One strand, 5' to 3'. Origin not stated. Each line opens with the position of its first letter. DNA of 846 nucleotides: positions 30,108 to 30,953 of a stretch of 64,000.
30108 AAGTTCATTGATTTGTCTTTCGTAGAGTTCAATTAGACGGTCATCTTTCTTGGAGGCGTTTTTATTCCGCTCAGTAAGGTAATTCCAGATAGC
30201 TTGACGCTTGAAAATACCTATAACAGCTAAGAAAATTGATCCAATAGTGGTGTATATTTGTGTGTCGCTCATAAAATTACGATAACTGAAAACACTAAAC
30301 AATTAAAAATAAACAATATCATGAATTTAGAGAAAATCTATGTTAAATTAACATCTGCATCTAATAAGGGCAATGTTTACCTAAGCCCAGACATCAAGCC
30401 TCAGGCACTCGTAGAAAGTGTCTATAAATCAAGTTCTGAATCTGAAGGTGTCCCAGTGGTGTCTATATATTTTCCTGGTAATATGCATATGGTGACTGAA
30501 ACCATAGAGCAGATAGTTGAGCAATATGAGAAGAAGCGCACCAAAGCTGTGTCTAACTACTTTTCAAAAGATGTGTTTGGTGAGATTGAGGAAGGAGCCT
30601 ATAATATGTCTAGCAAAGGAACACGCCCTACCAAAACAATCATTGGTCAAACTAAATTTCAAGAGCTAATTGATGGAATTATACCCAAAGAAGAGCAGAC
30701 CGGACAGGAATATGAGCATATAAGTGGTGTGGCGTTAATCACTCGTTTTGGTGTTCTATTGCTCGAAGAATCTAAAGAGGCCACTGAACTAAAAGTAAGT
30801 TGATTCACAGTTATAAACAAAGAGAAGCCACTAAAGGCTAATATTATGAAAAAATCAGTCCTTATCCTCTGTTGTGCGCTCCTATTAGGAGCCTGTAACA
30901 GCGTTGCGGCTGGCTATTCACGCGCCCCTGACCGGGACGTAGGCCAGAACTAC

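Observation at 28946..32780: Membrane-directed accessory cassette: patatin-like phospholipase, antisense TM plus coiled-coil gene, lipoprotein and flotillin-like SPFH protein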

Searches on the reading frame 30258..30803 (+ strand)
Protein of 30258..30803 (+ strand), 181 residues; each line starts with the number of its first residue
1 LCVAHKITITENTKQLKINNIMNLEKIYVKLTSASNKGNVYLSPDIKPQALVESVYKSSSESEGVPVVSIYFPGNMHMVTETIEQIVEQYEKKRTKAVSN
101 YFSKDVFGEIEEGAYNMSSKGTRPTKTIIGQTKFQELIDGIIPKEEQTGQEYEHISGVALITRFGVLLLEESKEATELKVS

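Call 3: search_protein_families(library=pfam, proteins=[window:30258-30803:+], max_evalue=0.1)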
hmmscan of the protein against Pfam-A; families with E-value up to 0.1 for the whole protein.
window:30258-30803:+ (181 aa): 1 family
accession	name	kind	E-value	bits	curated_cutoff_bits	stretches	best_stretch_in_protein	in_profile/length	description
PF04280.21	Tim44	-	0.01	16.4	29.6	1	79-130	24-75/147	Tim44-like domain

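Call 4: search_protein_families(library=phrogs, proteins=[window:30258-30803:+], max_evalue=0.01)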
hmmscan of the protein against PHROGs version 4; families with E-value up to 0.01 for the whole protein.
window:30258-30803:+ (181 aa): 0 families

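Call 23: search_protein_families(library=padloc, proteins=[window:30321-30803:+], max_evalue=0.01)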
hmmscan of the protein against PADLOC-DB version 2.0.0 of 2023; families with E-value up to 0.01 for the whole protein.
window:30321-30803:+ (160 aa): 1 family
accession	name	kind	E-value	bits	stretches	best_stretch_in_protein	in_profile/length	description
PDLC04614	PDC-M38B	-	0.0019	15.9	1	31-115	159-247/281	-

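Call 24: search_protein_families(library=ncbifam, proteins=[window:30321-30803:+], max_evalue=0.01)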
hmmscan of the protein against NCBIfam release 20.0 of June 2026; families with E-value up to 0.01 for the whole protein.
window:30321-30803:+ (160 aa): 0 families

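Call 54: find_homologous_proteins(query=window:30321-30803:+, max_evalue=0.01)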
Query window:30321-30803:+ (160 aa): 2 proteins with E <= 0.01 among 35 candidates.
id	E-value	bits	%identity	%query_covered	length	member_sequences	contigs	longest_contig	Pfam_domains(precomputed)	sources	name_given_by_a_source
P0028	1.9e-95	334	100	100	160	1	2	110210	-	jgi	jgi:hypothetical protein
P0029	4.1e-53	197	57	100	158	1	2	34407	-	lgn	-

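Call 76: predict_structure(alignment_id=A3)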
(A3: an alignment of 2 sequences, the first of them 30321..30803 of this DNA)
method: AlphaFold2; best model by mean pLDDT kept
length: 160 residues; sequences in the alignment: 2
mean_pLDDT: 45.5   pTM: 0.44
mean pLDDT of the five models: 45.5, 41.1, 39.4, 38.6, 37.2
residues with pLDDT >= 90: 0; 70-90: 0; 50-70: 70; < 50: 90
segments of 3 or more residues with pLDDT < 50: 1-54, 73-86, 92-100, 153-160
pLDDT, mean of each block of 10 residues (from residue 1): 32 32 32 30 33 49 58 48 47 47 55 58 53 59 56 38
secondary structure, 60 per line:
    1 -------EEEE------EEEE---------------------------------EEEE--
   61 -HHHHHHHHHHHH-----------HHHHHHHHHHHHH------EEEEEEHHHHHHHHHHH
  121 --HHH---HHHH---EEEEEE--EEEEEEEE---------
elements in order: E8-11 E18-21 E55-58 H62-73 H85-97 E104-109 H110-120 H129-132 E136-141 E144-151
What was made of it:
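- No muralytic domain was detected in the 160-aa ORF (calls 3, 4, 24), and its model failed (call 76).
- Tried and rejected: The 160-aa ORF: the AF2 model was unusable (pLDDT 45.5, call 76).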

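Call 77: search_protein_representatives(alignment_id=A3)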
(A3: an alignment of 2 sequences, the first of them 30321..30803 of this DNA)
Query: 2 sequences, 160 profile positions. Proteins with E-value up to 0.001 (for the whole library): 3; up to 1e-10: 2; up to 1e-30: 1. The best 3 are listed.
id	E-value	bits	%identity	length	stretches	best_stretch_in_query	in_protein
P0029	1.1e-92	324.2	-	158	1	1-160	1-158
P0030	7.2e-21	90.8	-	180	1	6-159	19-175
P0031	1.1e-05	41.5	-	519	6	12-33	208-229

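Call 79: find_encoding_contigs(protein=P0030, flank=10000, max_places=4)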
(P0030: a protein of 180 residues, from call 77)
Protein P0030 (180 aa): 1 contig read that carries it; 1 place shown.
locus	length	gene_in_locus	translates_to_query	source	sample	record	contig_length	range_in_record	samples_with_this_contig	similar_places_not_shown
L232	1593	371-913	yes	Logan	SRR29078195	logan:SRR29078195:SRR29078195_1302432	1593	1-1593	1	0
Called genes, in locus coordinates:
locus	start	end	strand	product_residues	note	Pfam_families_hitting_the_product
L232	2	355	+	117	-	?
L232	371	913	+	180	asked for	-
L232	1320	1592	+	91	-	?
